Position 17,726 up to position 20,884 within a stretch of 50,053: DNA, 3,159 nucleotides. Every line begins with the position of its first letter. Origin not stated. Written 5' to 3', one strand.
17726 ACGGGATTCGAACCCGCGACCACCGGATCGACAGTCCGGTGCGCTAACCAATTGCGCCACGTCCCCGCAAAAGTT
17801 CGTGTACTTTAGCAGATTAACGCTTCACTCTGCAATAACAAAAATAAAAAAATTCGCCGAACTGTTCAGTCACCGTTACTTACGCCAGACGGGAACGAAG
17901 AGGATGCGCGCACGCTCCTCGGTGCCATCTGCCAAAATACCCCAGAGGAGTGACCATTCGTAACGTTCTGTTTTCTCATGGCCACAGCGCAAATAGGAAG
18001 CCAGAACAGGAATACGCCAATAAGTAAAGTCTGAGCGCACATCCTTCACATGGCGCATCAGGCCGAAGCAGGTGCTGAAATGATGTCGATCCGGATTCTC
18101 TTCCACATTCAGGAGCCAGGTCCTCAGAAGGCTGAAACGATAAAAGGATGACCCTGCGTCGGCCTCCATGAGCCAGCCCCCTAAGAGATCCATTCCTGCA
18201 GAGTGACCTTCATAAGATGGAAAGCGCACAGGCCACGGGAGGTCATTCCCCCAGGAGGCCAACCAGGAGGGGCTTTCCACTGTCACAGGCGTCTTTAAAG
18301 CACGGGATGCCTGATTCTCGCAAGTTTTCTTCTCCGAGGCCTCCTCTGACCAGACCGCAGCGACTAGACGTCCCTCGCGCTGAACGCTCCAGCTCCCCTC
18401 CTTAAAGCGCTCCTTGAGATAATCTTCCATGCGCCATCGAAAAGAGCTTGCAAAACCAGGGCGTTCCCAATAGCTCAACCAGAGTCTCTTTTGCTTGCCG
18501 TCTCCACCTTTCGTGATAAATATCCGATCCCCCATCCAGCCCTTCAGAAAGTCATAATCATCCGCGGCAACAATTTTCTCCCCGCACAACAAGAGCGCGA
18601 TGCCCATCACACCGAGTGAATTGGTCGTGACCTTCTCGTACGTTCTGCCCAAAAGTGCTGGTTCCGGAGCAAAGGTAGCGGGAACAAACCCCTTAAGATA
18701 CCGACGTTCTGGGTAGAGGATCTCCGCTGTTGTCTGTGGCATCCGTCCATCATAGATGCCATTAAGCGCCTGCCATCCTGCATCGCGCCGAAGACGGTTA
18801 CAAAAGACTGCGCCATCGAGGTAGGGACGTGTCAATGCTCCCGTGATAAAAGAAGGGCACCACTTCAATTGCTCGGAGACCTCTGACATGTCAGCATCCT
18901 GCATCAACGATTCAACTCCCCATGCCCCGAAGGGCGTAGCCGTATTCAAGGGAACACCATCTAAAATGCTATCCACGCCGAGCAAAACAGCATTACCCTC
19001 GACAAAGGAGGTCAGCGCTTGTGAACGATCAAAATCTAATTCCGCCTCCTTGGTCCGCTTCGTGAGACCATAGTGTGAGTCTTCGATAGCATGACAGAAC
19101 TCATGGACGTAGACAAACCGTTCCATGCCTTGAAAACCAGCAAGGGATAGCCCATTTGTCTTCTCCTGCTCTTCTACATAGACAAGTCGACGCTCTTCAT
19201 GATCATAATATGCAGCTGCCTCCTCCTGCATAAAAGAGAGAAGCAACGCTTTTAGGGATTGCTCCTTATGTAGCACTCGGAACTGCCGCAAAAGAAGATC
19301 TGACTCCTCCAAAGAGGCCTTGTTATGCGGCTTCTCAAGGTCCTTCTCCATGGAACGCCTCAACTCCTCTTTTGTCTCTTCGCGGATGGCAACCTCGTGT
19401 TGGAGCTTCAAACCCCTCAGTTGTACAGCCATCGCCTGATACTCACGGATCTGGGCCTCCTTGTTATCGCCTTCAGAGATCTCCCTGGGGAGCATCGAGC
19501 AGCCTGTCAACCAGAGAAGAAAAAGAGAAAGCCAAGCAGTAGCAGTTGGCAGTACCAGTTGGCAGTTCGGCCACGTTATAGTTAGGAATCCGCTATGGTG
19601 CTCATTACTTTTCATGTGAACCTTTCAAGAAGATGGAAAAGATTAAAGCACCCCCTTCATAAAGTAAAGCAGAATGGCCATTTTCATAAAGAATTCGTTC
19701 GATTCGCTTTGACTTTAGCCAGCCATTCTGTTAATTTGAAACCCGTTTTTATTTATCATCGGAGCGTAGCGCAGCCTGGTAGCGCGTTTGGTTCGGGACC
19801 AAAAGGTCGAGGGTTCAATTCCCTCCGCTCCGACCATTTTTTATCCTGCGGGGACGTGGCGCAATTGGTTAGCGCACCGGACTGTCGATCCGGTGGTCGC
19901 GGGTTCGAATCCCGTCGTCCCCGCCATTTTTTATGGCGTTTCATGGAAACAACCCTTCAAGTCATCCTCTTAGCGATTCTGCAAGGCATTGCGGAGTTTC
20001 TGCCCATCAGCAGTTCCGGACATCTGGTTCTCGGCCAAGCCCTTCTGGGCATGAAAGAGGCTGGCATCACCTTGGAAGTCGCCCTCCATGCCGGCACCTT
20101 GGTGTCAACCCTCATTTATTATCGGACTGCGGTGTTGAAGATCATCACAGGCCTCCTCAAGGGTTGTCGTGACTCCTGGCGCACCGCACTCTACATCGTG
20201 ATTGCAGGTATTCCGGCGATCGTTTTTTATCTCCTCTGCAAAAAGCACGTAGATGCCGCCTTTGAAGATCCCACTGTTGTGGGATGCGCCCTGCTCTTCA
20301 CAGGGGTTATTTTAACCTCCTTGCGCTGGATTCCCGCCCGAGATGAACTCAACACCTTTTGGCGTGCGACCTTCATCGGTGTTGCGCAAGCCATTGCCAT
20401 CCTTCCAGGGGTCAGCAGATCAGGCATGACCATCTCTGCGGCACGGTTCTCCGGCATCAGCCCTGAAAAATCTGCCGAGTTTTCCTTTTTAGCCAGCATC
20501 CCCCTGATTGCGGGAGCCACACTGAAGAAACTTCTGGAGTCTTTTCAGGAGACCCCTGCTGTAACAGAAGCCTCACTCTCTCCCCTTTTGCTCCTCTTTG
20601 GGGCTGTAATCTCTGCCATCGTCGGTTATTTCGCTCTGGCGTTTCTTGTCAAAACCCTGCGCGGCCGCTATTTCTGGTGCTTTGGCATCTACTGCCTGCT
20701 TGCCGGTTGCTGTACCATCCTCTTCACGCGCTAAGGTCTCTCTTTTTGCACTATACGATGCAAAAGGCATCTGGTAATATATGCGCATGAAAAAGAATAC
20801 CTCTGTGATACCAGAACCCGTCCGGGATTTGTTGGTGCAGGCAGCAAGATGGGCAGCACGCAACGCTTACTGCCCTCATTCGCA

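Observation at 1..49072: Window-wide family of intergenic word-array hairpin elements lodged directly 3' of stop codons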

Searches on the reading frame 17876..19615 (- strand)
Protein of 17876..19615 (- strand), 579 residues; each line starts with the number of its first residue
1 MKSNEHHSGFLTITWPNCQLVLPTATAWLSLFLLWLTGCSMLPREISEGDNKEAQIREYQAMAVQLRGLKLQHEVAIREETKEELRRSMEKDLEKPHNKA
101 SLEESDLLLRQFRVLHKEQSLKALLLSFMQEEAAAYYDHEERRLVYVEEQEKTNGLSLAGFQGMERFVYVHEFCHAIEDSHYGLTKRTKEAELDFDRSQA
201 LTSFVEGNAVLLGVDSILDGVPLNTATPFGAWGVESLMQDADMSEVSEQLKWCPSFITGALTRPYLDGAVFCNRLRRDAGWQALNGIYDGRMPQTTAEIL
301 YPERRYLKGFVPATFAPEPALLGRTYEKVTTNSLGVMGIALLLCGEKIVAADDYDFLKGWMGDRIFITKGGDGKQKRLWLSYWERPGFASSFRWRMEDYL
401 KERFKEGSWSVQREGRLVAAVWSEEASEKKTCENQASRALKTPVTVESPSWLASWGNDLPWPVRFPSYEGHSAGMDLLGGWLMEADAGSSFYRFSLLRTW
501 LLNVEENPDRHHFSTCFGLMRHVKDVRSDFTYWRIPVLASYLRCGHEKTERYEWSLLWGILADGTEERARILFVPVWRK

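Call 17: search_protein_families(library=ncbifam, proteins=[window:17876-19615:-])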
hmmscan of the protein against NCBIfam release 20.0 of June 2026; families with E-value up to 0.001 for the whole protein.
window:17876-19615:- (579 aa): 1 family
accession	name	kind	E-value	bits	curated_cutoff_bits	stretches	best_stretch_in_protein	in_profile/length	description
NF038145.1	Hvo_1808_fam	equivalog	2.2e-16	60.1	200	1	63-304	39-254/432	Hvo_1808 family surface protein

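Call 39: search_protein_families(library=pfam, proteins=[window:17876-19615:-], max_evalue=0.00001)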
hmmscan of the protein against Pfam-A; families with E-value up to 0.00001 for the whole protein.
window:17876-19615:- (579 aa): 0 families

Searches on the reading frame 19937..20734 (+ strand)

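Call 66: search_protein_families(library=pfam, proteins=[window:19937-20734:+], max_evalue=0.00001)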
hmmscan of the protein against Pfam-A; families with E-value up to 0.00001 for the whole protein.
window:19937-20734:+ (265 aa): 1 family
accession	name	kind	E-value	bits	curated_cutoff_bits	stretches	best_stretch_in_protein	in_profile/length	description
PF02673.24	BacA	-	4.4e-68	230.2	33.4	1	10-258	2-256/257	Bacitracin resistance protein BacA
